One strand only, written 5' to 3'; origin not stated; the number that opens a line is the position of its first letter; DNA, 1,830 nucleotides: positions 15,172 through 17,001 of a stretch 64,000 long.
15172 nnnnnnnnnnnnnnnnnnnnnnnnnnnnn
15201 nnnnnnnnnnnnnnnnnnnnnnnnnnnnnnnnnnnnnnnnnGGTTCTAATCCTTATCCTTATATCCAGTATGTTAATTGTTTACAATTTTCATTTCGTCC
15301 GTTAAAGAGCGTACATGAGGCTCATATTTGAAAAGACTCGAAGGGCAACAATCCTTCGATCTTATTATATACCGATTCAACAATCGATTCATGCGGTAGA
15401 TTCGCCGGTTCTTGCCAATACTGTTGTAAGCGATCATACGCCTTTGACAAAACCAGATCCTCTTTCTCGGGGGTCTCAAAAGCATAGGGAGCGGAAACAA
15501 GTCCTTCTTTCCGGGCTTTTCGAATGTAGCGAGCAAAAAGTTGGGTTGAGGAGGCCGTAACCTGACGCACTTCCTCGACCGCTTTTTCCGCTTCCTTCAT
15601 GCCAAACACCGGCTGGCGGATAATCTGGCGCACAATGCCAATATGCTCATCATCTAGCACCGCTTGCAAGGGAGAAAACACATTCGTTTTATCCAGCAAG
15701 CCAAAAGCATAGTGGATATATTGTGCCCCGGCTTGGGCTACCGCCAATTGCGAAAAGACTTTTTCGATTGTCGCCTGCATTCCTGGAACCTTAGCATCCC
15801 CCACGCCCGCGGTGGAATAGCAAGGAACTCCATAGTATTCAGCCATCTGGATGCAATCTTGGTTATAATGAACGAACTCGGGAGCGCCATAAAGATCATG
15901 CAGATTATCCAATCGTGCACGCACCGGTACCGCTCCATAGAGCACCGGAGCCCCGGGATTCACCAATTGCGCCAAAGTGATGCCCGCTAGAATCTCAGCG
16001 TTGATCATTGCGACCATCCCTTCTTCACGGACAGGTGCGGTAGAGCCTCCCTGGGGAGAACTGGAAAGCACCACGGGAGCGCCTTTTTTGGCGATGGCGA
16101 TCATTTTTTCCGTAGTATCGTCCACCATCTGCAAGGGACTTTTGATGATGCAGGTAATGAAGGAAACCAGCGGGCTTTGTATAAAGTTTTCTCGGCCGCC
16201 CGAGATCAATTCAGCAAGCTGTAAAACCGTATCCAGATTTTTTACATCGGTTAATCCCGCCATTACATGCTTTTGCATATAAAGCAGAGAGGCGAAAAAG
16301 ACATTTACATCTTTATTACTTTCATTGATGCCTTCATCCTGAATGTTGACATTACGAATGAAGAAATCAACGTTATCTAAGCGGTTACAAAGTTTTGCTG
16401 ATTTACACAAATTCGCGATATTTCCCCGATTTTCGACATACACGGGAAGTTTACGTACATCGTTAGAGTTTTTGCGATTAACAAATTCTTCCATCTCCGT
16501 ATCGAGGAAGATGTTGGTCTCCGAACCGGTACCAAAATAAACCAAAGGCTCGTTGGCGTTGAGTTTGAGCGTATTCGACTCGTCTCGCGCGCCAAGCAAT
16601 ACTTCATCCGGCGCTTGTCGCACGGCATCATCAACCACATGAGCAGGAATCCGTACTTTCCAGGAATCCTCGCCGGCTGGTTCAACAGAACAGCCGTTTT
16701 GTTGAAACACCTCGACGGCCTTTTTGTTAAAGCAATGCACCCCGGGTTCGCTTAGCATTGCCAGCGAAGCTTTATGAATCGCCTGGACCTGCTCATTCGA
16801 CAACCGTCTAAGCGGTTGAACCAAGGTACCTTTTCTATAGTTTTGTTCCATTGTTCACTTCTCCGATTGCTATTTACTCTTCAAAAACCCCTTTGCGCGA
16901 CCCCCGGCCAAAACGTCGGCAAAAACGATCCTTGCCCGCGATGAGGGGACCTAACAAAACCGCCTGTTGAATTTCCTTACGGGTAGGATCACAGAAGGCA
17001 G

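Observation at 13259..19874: Split-MetH-style corrinoid methyltransferase operon with two MttB-superfamily paralogs in a PVC-like genome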

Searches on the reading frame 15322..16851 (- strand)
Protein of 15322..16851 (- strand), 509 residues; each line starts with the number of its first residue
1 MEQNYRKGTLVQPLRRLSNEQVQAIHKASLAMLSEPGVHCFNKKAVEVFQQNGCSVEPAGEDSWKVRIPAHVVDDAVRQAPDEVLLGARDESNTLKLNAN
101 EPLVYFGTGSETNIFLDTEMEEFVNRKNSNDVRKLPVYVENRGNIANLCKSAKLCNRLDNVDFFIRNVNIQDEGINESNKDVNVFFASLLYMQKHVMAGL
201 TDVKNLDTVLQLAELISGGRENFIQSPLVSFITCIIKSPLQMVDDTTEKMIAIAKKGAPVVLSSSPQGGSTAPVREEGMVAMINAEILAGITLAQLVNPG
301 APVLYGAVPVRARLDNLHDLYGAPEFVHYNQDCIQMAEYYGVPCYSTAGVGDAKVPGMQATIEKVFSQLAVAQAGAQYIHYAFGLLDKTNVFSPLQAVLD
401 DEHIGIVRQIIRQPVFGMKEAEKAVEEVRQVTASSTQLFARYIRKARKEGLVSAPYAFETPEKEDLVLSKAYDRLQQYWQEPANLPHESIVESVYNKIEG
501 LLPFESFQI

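Call 3: search_protein_families(library=pfam, proteins=[window:15322-16851:-], max_evalue=0.01)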
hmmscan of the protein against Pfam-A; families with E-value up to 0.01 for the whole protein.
window:15322-16851:- (509 aa): 1 family
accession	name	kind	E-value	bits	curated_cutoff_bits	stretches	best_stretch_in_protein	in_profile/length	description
PF06253.16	MTTB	-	1.7e-57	195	25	1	12-434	29-421/500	Trimethylamine methyltransferase (MTTB)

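Call 4: search_protein_families(library=ncbifam, proteins=[window:15322-16851:-], max_evalue=0.01)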
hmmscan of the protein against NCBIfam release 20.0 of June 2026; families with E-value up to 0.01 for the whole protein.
window:15322-16851:- (509 aa): 1 family
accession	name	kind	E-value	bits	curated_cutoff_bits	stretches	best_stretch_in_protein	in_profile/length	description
TIGR02369.2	trimeth_pyl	equivalog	1.4e-78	264.5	525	1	14-435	3-396/469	[trimethylamine--corrinoid protein] Co-methyltransferase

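Call 19: search_solved_structures(query=window:15322-16851:-, show_alignments=3)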
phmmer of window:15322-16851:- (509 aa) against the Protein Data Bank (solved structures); distinct sequences matched with E-value up to 0.001: 5.
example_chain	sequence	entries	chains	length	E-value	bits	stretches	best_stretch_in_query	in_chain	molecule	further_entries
7xcl_A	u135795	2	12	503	8.2e-41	143.5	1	16-438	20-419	Trimethylamine methyltransferase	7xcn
7xcm_A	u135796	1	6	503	1.2e-40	142.9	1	16-438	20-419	Trimethylamine methyltransferase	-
2qne_A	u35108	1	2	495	9.3e-36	126.8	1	11-477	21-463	Putative methyltransferase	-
9yce_A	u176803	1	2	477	1.9e-35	125.8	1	16-477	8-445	Glycine betaine methyltransferase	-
4yyc_A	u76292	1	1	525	4.5e-18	68.5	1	179-445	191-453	Putative trimethylamine methyltransferase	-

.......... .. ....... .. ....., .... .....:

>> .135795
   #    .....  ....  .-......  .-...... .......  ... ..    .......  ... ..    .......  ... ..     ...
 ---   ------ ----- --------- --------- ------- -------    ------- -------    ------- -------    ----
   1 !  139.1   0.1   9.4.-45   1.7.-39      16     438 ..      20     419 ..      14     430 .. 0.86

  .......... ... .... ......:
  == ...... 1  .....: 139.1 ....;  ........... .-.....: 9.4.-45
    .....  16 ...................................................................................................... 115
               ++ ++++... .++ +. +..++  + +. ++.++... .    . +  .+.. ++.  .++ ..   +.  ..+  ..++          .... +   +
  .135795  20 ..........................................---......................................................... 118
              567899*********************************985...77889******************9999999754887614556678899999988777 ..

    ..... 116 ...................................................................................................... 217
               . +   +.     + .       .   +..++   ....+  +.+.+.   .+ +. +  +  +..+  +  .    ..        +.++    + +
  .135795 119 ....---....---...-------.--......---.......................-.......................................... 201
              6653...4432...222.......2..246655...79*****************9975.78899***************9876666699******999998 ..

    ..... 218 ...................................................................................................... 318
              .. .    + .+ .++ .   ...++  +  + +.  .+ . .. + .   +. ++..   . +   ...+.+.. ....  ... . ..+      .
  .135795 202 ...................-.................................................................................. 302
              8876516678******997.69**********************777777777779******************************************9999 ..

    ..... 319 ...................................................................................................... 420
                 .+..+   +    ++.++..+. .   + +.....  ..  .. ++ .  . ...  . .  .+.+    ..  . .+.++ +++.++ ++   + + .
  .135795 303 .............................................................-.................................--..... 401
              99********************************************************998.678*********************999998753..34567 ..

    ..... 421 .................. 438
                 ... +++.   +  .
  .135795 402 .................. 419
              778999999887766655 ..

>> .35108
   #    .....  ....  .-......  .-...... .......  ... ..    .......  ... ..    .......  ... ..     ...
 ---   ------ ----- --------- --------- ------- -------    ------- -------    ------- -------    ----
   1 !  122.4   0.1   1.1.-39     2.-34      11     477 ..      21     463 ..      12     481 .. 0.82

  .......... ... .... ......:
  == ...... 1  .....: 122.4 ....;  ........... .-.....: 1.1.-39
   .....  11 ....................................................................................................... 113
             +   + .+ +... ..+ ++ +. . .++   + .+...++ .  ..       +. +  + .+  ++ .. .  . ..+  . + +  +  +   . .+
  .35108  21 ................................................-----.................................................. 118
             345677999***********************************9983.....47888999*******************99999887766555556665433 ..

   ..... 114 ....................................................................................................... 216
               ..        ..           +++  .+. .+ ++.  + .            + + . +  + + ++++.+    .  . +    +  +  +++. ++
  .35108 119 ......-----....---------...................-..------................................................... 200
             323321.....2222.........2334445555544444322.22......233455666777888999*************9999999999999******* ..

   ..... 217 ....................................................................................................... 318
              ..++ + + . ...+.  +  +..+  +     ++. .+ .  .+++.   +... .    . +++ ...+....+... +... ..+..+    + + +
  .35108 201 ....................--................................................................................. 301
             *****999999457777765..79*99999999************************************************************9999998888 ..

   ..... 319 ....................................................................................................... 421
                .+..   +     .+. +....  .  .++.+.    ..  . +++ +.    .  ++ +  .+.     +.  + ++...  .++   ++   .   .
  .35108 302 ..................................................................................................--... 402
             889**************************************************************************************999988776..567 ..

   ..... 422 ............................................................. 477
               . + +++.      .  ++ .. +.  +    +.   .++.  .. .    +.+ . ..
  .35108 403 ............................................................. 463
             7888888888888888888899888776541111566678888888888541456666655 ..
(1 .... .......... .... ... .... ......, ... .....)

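Call 48: find_homologous_proteins(query=window:15322-16851:-, max_evalue=1e-20)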
Query window:15322-16851:- (509 aa): 1942 proteins with E <= 1e-20 among 8000 candidates; the best 120 are listed.
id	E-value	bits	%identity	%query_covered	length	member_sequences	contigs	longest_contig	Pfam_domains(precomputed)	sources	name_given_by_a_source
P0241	0.0e+0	1140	100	100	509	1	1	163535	PF06253.17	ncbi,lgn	-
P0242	4.1e-265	898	78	100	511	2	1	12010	PF06253.17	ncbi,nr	ncbi:hypothetical protein GF373_11775 [bacterium]|nr:hypothetical protein [bacterium]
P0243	9.5e-263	890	76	100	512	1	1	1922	PF06253.17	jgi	jgi:trimethylamine--corrinoid protein Co-methyltransferase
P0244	7.2e-259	877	74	100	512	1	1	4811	PF06253.17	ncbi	-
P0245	5.1e-255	865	73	100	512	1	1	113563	PF06253.17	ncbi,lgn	-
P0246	9.1e-255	864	74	100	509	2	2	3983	PF06253.17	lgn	-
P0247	5.6e-252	855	74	100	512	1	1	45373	PF06253.17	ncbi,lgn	-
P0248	2.4e-238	810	70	100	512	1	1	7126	PF06253.17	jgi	jgi:trimethylamine--corrinoid protein Co-methyltransferase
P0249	5.0e-221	753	63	100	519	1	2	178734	PF06253.17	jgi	jgi:trimethylamine--corrinoid protein Co-methyltransferase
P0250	5.0e-219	746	65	100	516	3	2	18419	PF06253.17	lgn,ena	-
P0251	1.9e-218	744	64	100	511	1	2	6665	PF06253.17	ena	-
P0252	1.5e-214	731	62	100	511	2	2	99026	PF06253.17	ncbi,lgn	-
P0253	6.6e-214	729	62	100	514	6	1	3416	PF06253.17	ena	-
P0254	2.8e-212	724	62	100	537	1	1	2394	PF06253.17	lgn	-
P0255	3.0e-212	724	60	100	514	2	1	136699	PF06253.17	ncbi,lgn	-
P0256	4.9e-212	723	62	100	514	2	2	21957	PF06253.17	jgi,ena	-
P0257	1.5e-211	721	64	100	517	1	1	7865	PF06253.17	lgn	-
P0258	1.6e-211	721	62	100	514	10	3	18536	PF06253.17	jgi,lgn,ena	-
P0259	2.1e-211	721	62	100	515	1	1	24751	PF06253.17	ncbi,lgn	ncbi:MAG: trimethylamine methyltransferase family protein [bacterium]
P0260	1.2e-210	718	61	100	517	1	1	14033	PF06253.17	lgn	-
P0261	3.5e-210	717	61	100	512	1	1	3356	PF06253.17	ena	-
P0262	9.5e-210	715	60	100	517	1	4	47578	PF06253.17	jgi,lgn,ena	-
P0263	1.0e-209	715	63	100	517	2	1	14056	PF06253.17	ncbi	ncbi:MAG: trimethylamine methyltransferase family protein [Candidatus Aminicenantaceae bacterium]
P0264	1.2e-209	715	61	100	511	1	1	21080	PF06253.17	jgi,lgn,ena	-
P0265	2.5e-209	714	61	100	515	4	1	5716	PF06253.17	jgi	-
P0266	4.3e-209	713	61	100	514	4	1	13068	PF06253.17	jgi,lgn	jgi:trimethylamine--corrinoid protein Co-methyltransferase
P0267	6.6e-209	713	63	100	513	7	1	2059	PF06253.17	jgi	-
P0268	1.6e-208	711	60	100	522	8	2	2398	PF06253.17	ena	-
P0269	2.1e-207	708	61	100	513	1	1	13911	PF06253.17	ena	-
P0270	9.1e-207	706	59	100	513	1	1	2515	PF06253.17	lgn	-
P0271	2.9e-206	704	61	100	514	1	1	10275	PF06253.17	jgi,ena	-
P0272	8.4e-206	702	60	100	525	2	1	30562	PF06253.17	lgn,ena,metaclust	metaclust:\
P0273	2.6e-205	701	60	100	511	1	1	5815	PF06253.17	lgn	-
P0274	2.6e-205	701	60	100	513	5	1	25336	PF06253.17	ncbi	-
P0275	5.0e-205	700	62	99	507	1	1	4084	PF06253.17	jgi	-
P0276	8.6e-205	699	63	100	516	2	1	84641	PF06253.17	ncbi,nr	ncbi:MAG: trimethylamine methyltransferase family protein [Candidatus Aminicenantes bacterium]|nr:tr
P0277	4.7e-204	697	62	100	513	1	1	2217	PF06253.17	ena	-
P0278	6.0e-204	696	62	100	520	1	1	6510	PF06253.17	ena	-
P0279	1.2e-203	695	61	100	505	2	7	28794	PF06253.17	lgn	-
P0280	1.6e-203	695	62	97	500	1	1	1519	PF06253.17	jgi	jgi:trimethylamine--corrinoid protein Co-methyltransferase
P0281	2.3e-203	694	59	100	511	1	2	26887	PF06253.17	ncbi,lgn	-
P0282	3.8e-203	694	59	100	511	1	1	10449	PF06253.17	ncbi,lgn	-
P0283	3.9e-203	694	60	100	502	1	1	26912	PF06253.17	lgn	-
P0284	4.5e-203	693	63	97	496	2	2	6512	PF06253.17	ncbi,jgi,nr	ncbi:MAG TPA: trimethylamine methyltransferase family protein, partial [Spirochaetota bacterium]|nr:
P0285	7.5e-203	693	59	100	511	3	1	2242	PF06253.17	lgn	-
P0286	8.7e-203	692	62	98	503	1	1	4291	PF06253.17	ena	-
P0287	1.2e-202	692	62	95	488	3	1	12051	PF06253.17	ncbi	ncbi:MAG: trimethylamine methyltransferase family protein, partial [Candidatus Aminicenantes bacteri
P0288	1.4e-202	692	61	100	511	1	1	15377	PF06253.17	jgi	jgi:trimethylamine--corrinoid protein Co-methyltransferase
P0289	2.6e-202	691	62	98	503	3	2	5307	PF06253.17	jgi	jgi:trimethylamine--corrinoid protein Co-methyltransferase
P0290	1.5e-201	688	60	100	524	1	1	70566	PF06253.17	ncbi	-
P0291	1.8e-201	688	59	100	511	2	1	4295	PF06253.17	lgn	-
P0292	6.8e-201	686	59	100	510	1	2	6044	PF06253.17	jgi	-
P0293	9.9e-201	686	60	99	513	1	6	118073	PF06253.17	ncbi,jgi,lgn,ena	-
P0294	1.7e-200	685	58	100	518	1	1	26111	PF06253.17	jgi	-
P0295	9.5e-200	682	59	100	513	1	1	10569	PF06253.17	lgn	-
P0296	1.9e-199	681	59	100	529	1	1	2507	PF06253.17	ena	-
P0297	1.0e-198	679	57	99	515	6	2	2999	PF06253.17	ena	-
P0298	1.2e-198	679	57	99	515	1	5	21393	PF06253.17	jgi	jgi:trimethylamine--corrinoid protein Co-methyltransferase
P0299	4.7e-198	677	58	100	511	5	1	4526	PF06253.17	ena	-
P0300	8.5e-198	676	60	99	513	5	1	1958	PF06253.17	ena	-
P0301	3.9e-196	671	58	100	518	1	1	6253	PF06253.17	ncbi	-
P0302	4.0e-195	667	59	100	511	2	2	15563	PF06253.17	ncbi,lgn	-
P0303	5.0e-195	667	59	99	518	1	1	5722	PF06253.17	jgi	jgi:trimethylamine--corrinoid protein Co-methyltransferase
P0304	8.8e-195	666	59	99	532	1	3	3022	PF06253.17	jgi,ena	-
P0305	2.7e-194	664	60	98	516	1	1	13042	PF06253.17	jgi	jgi:trimethylamine--corrinoid protein Co-methyltransferase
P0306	4.5e-194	664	58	100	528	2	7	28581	PF06253.17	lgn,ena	-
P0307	1.0e-193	663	56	100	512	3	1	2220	PF06253.17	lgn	-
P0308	1.1e-193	663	58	100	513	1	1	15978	PF06253.17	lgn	-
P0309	1.6e-193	662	60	99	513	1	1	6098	PF06253.17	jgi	-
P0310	3.0e-193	661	58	100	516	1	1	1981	PF06253.17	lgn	-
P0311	8.1e-193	660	57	100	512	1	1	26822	PF06253.17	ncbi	-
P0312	2.2e-192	658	56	100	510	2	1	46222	PF06253.17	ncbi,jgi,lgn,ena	-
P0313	2.5e-192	658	64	88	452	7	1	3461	PF06253.17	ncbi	ncbi:MAG: trimethylamine methyltransferase family protein, partial [Candidatus Hodarchaeota archaeon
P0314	2.7e-192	658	58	99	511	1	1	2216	PF06253.17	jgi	-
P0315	5.8e-192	657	58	99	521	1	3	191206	PF06253.17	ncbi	-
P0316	6.2e-192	657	58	99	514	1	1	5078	PF06253.17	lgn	-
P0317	1.1e-191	656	58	99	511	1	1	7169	PF06253.17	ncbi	-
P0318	2.1e-191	655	57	100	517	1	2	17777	PF06253.17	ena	-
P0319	6.8e-191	653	58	100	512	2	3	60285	PF06253.17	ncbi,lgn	ncbi:MAG: trimethylamine methyltransferase family protein [Planctomycetota bacterium]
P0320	7.2e-190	650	58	99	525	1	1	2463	PF06253.17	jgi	jgi:trimethylamine--corrinoid protein Co-methyltransferase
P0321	1.6e-189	649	58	99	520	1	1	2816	PF06253.17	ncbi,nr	ncbi:MAG: trimethylamine methyltransferase family protein [Planctomycetes bacterium]|nr:trimethylami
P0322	1.4e-188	646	57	99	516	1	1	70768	PF06253.17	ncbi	-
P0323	3.6e-188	644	57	100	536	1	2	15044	PF06253.17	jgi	jgi:trimethylamine--corrinoid protein Co-methyltransferase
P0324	3.9e-188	644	56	100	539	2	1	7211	PF06253.17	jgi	-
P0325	8.9e-188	643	58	99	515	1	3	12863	PF06253.17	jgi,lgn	-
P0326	1.6e-187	642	57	99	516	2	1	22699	PF06253.17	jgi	jgi:trimethylamine--corrinoid protein Co-methyltransferase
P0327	4.3e-187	641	58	98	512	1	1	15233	PF06253.17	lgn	-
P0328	1.8e-186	639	57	99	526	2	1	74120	PF06253.17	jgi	jgi:trimethylamine---corrinoid protein Co-methyltransferase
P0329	2.7e-186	638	58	99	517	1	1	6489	PF06253.17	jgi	jgi:trimethylamine--corrinoid protein Co-methyltransferase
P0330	5.8e-186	637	57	100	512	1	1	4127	PF06253.17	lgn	-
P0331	7.9e-186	637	55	99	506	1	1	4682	PF06253.17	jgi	jgi:trimethylamine--corrinoid protein Co-methyltransferase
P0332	3.3e-185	635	57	99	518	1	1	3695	PF06253.17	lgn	-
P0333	6.1e-185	634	57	99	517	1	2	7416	PF06253.17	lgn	-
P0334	1.3e-184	633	56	99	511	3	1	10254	PF06253.17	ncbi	-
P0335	4.7e-184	631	55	99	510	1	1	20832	PF06253.17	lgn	-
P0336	4.9e-184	631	56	99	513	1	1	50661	PF06253.17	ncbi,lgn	-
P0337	8.4e-184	630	55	99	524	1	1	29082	PF06253.17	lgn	-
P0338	1.4e-183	629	55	98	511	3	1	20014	PF06253.17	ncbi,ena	-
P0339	1.7e-183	629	58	100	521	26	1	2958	PF06253.17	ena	-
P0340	2.0e-183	629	57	99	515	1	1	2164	PF06253.17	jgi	-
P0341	5.1e-183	627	57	99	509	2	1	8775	PF06253.17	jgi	jgi:trimethylamine--corrinoid protein Co-methyltransferase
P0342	8.3e-183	627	55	98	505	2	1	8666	PF06253.17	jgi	jgi:trimethylamine--corrinoid protein Co-methyltransferase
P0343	1.3e-182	626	63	86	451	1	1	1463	PF06253.17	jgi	jgi:trimethylamine--corrinoid protein Co-methyltransferase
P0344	3.9e-182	624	53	99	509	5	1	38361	PF06253.17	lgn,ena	-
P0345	5.9e-182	624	56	99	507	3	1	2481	PF06253.17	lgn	-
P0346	7.4e-182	623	56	99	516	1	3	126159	PF06253.17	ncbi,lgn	-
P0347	9.8e-182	623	56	99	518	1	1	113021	PF06253.17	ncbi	-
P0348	9.9e-182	623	54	98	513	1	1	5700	PF06253.17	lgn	-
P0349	1.1e-181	623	55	99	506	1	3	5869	PF06253.17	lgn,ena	-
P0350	1.9e-181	622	57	99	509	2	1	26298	PF06253.17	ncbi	-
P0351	2.1e-181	622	55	99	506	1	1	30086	PF06253.17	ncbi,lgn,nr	ncbi:MAG: trimethylamine methyltransferase family protein [Thermodesulfobacteriota bacterium]|nr:tri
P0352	3.3e-181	621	55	95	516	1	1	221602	PF06253.17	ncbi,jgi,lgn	ncbi:MAG: trimethylamine methyltransferase MttB [Thermodesulfovibrionales bacterium]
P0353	3.6e-181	621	63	85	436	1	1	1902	PF06253.17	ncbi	-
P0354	1.1e-180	620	55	99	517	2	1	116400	PF06253.17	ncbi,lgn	-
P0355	1.3e-180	619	58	98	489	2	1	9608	PF06253.17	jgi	jgi:trimethylamine--corrinoid protein Co-methyltransferase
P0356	1.9e-180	619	56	99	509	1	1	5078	PF06253.17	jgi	jgi:trimethylamine--corrinoid protein Co-methyltransferase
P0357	2.3e-180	619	55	99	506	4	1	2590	PF06253.17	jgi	jgi:trimethylamine--corrinoid protein Co-methyltransferase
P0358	3.0e-180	618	56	99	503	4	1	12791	PF06253.17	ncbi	-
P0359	3.1e-180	618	56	100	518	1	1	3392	PF06253.17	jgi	jgi:trimethylamine--corrinoid protein Co-methyltransferase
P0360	3.1e-180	618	55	98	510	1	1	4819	PF06253.17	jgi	-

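Call 118: predict_structure(alignment_id=A5)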
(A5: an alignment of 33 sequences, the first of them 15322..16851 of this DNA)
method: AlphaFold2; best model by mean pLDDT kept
length: 509 residues; sequences in the alignment: 33
mean_pLDDT: 89.1   pTM: 0.89
mean pLDDT of the five models: 89.1, 88.7, 88.6, 87.7, 85.9
residues with pLDDT >= 90: 342; 70-90: 130; 50-70: 24; < 50: 13
segments of 3 or more residues with pLDDT < 50: 268-271, 312-319
pLDDT, mean of each block of 10 residues (from residue 1): 80 94 97 96 97 96 96 98 96 95 90 92 90 91 95 96 94 93 97 95 96 94 92 88 94 97 66 66 94 98 85 45 75 95 86 79 87 94 82 94 92 84 87 83 73 81 84 96 94 96 94
secondary structure, 60 per line:
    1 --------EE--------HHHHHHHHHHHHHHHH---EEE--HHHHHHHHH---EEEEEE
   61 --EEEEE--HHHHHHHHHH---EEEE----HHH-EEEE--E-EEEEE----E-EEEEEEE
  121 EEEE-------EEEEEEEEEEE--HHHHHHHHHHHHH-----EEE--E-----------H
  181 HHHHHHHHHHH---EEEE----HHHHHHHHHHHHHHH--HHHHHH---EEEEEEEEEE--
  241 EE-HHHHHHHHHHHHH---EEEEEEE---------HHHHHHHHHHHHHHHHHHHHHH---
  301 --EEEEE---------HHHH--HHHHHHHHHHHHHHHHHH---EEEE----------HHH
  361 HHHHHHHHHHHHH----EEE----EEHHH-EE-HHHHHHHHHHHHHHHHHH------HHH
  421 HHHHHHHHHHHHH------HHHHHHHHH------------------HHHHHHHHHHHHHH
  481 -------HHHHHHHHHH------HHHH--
elements in order: H19-34 E38-40 H43-51 E55-60 E63-67 H70-79 E83-86 E95-98 E103-107 E114-124 E132-142 H145-157 E163-165 H180-191 E195-198 H203-217 H220-225 E229-238 H244-256 E260-266 H276-297 E303-307 H317-320 H323-340 E344-347 H358-373 E378-380 H394-411 H418-433 H440-448 H467-480 H488-497 H504-507
